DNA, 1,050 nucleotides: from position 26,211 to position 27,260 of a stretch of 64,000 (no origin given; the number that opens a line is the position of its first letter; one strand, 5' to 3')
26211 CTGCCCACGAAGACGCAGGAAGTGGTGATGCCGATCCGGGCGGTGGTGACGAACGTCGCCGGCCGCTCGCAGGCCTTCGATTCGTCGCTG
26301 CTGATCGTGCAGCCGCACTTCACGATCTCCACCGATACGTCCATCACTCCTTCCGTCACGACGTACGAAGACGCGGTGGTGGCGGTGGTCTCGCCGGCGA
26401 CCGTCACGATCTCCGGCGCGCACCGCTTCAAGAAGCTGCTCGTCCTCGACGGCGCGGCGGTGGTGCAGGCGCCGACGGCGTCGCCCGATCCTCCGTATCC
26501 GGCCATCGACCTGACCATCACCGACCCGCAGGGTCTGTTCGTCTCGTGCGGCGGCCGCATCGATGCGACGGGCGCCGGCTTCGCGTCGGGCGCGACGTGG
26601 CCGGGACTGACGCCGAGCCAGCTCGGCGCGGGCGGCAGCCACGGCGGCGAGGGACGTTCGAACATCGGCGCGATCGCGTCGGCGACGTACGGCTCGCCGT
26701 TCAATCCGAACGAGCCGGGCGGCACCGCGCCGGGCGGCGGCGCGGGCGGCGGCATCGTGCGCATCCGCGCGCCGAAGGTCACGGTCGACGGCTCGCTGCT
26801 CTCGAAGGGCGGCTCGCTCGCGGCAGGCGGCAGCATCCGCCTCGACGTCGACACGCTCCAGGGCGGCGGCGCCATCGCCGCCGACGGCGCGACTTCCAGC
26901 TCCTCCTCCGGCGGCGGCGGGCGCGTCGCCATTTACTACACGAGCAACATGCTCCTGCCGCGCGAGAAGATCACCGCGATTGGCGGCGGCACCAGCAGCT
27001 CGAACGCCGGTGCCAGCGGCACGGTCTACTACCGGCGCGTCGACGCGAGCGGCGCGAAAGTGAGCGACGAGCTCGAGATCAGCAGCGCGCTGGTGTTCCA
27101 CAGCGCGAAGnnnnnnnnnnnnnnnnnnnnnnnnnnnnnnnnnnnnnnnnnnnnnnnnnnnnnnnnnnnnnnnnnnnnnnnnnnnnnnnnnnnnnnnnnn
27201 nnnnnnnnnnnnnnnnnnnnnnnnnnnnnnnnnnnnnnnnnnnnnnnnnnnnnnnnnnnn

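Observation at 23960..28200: Thrice-repeated Gly-rich module with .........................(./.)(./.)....GTVY(L/Y)RR motifs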

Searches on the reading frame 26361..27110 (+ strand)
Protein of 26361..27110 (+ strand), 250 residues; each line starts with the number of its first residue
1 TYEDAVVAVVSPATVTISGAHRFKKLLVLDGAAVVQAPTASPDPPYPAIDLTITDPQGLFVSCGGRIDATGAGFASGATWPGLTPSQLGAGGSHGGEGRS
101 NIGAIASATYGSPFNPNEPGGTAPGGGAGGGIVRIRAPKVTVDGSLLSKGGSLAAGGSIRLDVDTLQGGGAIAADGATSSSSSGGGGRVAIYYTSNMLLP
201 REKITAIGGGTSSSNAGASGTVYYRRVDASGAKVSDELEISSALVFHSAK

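Call 5: search_protein_families(library=pfam, proteins=[window:26361-27110:+], max_evalue=10)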
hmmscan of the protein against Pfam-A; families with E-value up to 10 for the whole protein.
window:26361-27110:+ (250 aa): 1 family
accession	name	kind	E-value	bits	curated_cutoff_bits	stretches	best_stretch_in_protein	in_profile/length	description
PF08105.16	Antimicrobial10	-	0.16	12.5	25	1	109-121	36-48/50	Metchnikowin family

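Call 9: search_protein_families(library=ncbifam, proteins=[window:26361-27110:+], max_evalue=10)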
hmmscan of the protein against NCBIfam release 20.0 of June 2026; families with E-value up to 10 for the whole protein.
window:26361-27110:+ (250 aa): 1 family
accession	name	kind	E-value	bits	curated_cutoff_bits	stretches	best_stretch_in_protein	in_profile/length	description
NF047640.1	gliding_AgmC_N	equivalog_domain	2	7.3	275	2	121-171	304-349/412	adventurous gliding motility protein AgmC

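Call 27: predict_structure(alignment_id=A2)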
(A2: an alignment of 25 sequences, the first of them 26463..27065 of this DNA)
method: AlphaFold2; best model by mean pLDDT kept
length: 201 residues; sequences in the alignment: 25
mean_pLDDT: 84.6   pTM: 0.83
mean pLDDT of the five models: 84.6, 83.1, 80.7, 80.4, 80.1
residues with pLDDT >= 90: 99; 70-90: 73; 50-70: 21; < 50: 8
segments of 3 or more residues with pLDDT < 50: 1-8
pLDDT, mean of each block of 10 residues (from residue 1): 41 80 97 90 68 74 76 84 87 89 98 92 96 97 84 95 95 79 88 85 56
secondary structure, 60 per line:
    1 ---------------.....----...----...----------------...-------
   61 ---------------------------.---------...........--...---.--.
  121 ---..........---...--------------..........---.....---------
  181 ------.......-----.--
elements in order: E16-20 E25-27 E32-34 E98-108 E111-113 E124-133 E137-139 E154-163 E187-193

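Call 29: search_protein_representatives(alignment_id=A2)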
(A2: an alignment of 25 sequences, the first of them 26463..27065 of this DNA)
Query: 25 sequences, 211 profile positions. Proteins with E-value up to 0.001 (for the whole library): 15354; up to 1e-10: 10229; up to 1e-30: 5451. The best 150 are listed.
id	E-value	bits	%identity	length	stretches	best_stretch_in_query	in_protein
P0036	0.0e+00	1431.2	-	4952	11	4-210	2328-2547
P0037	0.0e+00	1259.4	-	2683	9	8-211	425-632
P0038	0.0e+00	1171.6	-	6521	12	8-210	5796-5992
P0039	0.0e+00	1101.2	-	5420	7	8-209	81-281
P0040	0.0e+00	1094.9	-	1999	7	3-211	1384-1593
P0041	0.0e+00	1062.1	-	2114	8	8-204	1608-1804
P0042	0.0e+00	1060.1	-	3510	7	3-211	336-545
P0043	0.0e+00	1059.6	-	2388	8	5-210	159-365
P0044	0.0e+00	1053.9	-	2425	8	4-210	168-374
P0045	0.0e+00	1032.8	-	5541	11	3-211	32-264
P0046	0.0e+00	1023.8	-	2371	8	9-200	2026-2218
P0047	0.0e+00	1022.6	-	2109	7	2-200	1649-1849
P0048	0.0e+00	1020.1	-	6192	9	3-211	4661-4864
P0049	0.0e+00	1008.4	-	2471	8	10-210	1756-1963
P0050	0.0e+00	1003.2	-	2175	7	12-201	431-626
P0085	4.4e-257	862.7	-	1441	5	5-211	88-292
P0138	2.9e-218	735.8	-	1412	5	6-209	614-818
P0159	6.7e-209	705.2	-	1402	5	7-201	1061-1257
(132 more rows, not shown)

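Call 30: search_protein_families(library=pfam, proteins=[P0037, P0040, P0085, P0138, P0159], max_evalue=0.01)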
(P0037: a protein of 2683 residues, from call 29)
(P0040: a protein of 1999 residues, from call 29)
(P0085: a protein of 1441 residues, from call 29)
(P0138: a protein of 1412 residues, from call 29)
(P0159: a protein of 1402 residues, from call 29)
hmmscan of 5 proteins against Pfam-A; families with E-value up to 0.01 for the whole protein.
P0037 (2683 aa): 1 family
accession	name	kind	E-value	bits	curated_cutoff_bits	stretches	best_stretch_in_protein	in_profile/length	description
PF13620.12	CarboxypepD_reg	-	5.5e-05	23.9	32.3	1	2532-2572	1-46/82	Carboxypeptidase regulatory-like domain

P0040 (1999 aa): 3 families
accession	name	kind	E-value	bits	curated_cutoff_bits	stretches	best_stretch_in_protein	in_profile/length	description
PF07679.22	I-set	-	8.2e-06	26.2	23.7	1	1851-1919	6-76/90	Immunoglobulin I-set domain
PF00404.24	Dockerin_1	-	2.1e-05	25.1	22.9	1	1937-1990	1-50/57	Dockerin type I domain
PF13927.12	Ig_3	-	0.00041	21.2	30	1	1848-1915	4-73/78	Immunoglobulin domain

P0085 (1441 aa): 2 families
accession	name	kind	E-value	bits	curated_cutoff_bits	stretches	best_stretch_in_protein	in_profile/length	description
PF07679.22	I-set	-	1.9e-08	34.6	23.7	1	1300-1378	3-84/90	Immunoglobulin I-set domain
PF13927.12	Ig_3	-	2.3e-07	31.6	30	1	1299-1370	3-77/78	Immunoglobulin domain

P0138 (1412 aa): 0 families

P0159 (1402 aa): 3 families
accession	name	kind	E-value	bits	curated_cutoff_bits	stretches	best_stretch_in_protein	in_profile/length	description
PF13927.12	Ig_3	-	3.4e-05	24.7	30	1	1264-1331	6-76/78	Immunoglobulin domain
PF13895.12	Ig_2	-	0.001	19.7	27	1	1262-1347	3-79/79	Immunoglobulin domain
PF07679.22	I-set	-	0.0012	19.3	23.7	1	1262-1336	3-80/90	Immunoglobulin I-set domain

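Call 31: fold_search(model_id=the predicted structure, library=pdb)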
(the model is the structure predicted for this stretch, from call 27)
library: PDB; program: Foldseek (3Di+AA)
matches with E <= 10: 10; with E <= 0.001: 0
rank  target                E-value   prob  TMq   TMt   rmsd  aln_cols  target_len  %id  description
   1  3igj_C                2.0e+00  0.02  0.11  0.12  14.5       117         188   12  Crystal Structure of Maltose O-acetyltransferase Complexed with Acetyl Coenzyme A from Bacillus anthracis (released 2009-08-04)
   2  9qez_B                3.3e+00  0.01  0.07  0.07  13.9       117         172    8  Carbonic anhydrase mutant (released 2025-12-10)
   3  1ocx_A                4.3e+00  0.01  0.11  0.11  13.0       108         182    9  E. coli maltose-O-acetyltransferase (released 2003-06-12)
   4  7tgh_C1               4.5e+00  0.00  0.07  0.07  14.2       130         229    8  Cryo-EM structure of respiratory super-complex CI+III2 from Tetrahymena thermophila (released 2022-04-06)
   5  9b9f_E                5.7e+00  0.01  0.10  0.07   9.9        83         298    6  Zebrafish Betaglycan Orphan Domain (zfBGo) in complex with TGF-B3 and extracellular domains of TGFBRI and TGFBRII (released 2025-03-12)
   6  3hjj_B                6.7e+00  0.01  0.11  0.12  13.4       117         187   13  Crystal Structure of Maltose O-acetyltransferase from Bacillus anthracis (released 2009-06-02)
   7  9qez_F                7.1e+00  0.01  0.10  0.11  10.9        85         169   18  Carbonic anhydrase mutant (released 2025-12-10)
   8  4eaa                  7.1e+00  0.00  0.07  0.07  13.2        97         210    9  X-ray crystal structure of the H141N mutant of perosamine N-acetyltransferase from Caulobacter crescentus in complex wit (released 2012-04-04)
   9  5l6s_B                9.3e+00  0.00  0.08  0.05  12.1        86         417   10  Crystal structure of E. coli ADP-glucose pyrophosphorylase (AGPase) in complex with a positive allosteric regulator be (released 2016-09-07)
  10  5w5t_I                9.3e+00  0.00  0.07  0.04  12.2        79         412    5  Agrobacterium tumefaciens ADP-Glucose Pyrophosphorylase bound to activator ethyl pyruvate (released 2018-11-14)

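Call 33: search_protein_families(library=ncbifam, proteins=[P0037, P0040, P0085, P0138, P0159], max_evalue=0.01)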
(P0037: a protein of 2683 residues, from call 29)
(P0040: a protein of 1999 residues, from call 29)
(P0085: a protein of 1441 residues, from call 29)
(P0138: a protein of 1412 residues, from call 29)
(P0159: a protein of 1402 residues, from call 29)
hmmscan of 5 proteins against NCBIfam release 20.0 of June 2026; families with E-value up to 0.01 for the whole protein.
P0037 (2683 aa): 0 families

P0040 (1999 aa): 0 families

P0085 (1441 aa): 0 families

P0138 (1412 aa): 1 family
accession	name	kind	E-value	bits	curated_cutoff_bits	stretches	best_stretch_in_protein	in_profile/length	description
NF041540.1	dockerin_GC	domain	0.0001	22.6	29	1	1350-1405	1-65/67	GC-type dockerin domain-anchored protein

P0159 (1402 aa): 2 families
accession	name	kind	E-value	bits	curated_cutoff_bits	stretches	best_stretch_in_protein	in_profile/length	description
NF041540.1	dockerin_GC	domain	2.1e-05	24.8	29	1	1356-1402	15-67/67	GC-type dockerin domain-anchored protein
NF058632.1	SerThrKinPrkT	equivalog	7.3e-05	21.9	280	0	302-354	154-199/322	serine/threonine protein kinase PrkT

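Call 34: list_cluster_members(proteins=[P0036, P0037, P0038, P0039, P0040, P0042, P0045, P0085, P0138, P0159])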
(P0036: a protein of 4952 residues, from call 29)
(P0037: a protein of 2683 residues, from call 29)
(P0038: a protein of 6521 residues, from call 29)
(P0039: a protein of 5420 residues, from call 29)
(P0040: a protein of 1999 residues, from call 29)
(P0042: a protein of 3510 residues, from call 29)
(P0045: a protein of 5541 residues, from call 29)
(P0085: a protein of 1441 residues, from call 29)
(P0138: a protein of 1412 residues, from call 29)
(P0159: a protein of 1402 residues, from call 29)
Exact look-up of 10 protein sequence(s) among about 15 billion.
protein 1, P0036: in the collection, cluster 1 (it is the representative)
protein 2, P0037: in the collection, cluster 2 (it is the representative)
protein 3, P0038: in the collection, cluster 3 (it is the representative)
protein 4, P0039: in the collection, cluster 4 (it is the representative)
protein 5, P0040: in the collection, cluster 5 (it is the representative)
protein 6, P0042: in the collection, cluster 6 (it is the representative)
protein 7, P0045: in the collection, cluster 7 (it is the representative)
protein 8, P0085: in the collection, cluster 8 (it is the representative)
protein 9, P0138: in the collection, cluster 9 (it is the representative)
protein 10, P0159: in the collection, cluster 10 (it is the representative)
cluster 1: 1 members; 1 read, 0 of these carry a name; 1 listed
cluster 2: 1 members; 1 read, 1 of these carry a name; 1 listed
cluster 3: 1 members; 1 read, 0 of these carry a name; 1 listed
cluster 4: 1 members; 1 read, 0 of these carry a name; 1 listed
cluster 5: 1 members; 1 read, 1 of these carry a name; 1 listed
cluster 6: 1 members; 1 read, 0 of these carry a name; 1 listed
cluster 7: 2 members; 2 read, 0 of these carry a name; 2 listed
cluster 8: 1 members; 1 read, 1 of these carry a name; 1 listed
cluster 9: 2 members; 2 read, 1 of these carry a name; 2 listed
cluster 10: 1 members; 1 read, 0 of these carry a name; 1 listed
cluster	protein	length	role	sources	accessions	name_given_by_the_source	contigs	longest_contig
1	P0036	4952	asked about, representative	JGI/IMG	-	-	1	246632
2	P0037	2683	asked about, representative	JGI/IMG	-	hypothetical protein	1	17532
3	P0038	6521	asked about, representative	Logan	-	-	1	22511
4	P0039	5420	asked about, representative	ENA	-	-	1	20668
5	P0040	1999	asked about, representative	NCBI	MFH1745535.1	MAG: dockerin type I domain-containing protein [Planctomycetota bacterium]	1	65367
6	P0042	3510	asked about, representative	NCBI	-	-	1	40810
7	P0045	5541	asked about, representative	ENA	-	-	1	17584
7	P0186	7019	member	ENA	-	-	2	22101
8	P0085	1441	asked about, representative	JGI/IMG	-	hypothetical protein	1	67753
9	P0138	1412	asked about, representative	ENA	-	-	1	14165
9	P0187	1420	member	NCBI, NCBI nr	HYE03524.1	MAG TPA: hypothetical protein VD963_09860 [Phycisphaerales bacterium] | hypothetical protein [Phycisphaerales bacterium]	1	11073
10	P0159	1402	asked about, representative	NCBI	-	-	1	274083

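Call 42: search_protein_families(library=phrogs, alignment_id=A2, max_evalue=0.01)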
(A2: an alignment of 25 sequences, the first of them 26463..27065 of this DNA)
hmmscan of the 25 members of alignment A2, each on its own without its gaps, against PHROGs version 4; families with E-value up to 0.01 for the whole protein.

A. member 1, window:26463-27065:+ (201 aa): 0 families

B. families by the number of members that match (of 25 scanned): 1 family
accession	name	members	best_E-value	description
phrog_13336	-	4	6.3e-06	-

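Call 43: search_protein_families(library=pfam, alignment_id=A2, max_evalue=1)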
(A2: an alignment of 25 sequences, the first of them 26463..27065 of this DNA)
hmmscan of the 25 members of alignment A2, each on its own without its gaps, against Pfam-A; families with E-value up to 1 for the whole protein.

A. member 1, window:26463-27065:+ (201 aa): 0 families

B. families by the number of members that match (of 25 scanned): 0 families

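Call 52: fold_search(model_id=the predicted structure, library=viral)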
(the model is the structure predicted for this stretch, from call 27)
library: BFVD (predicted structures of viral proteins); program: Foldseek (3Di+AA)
matches with E <= 10: 39; with E <= 0.001: 0
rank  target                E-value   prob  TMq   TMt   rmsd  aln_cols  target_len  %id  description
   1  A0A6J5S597            4.7e-03  0.69  0.29  0.19  12.1       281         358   17  Uncharacterized protein [uncultured Caudovirales phage]
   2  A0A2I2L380            3.5e-02  0.13  0.20  0.10  17.4       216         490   18  Collagen-like protein [Orpheovirus IHUMI-LCC2]
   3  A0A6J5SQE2            6.0e-02  0.41  0.29  0.14  12.2       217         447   16  Uncharacterized protein [uncultured Caudovirales phage]
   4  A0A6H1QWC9            6.7e-02  0.77  0.38  0.19   7.7       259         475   18  Uncharacterized protein (Fragment) [Ostreococcus mediterraneus virus 2]
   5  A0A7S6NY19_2          8.4e-02  0.30  0.33  0.09  13.7       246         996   16  PA14 domain-containing protein [Bathycoccus sp. RCC716 virus 1]
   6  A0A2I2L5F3            1.4e-01  0.13  0.26  0.09  14.6       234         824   18  Collagen-like protein [Orpheovirus IHUMI-LCC2]
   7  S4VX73                1.5e-01  0.21  0.32  0.18   9.3       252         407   19  Collagen triple helix domain containing protein [Pandoravirus dulcis]
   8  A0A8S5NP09            3.7e-01  0.06  0.12  0.06  16.6       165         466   10  Uncharacterized protein [Myoviridae sp. ctj3P51]
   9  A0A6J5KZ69            5.8e-01  0.04  0.20  0.11  13.3       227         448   19  Uncharacterized protein [uncultured Caudovirales phage]
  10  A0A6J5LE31            1.0e+00  0.08  0.14  0.08  10.9        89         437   17  C1q domain-containing protein [uncultured Caudovirales phage]
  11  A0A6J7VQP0            1.6e+00  0.04  0.21  0.06  14.6       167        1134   13  Uncharacterized protein [uncultured Caudovirales phage]
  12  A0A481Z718            1.9e+00  0.01  0.13  0.06  23.3       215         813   17  Collagen triple helix repeat protein [Pithovirus LCPAC302]
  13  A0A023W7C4            2.4e+00  0.03  0.22  0.13  14.1       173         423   20  Minor tail protein [Mycobacterium phage Bernal13]
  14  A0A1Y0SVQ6            2.9e+00  0.01  0.09  0.09  12.2       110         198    8  (no name in the UniProt tables at hand)
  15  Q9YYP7                3.4e+00  0.01  0.12  0.12  19.3       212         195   16  Uncharacterized protein RTL3 (Fragment) [Avian adenovirus 8 (strain ATCC A-2A)]
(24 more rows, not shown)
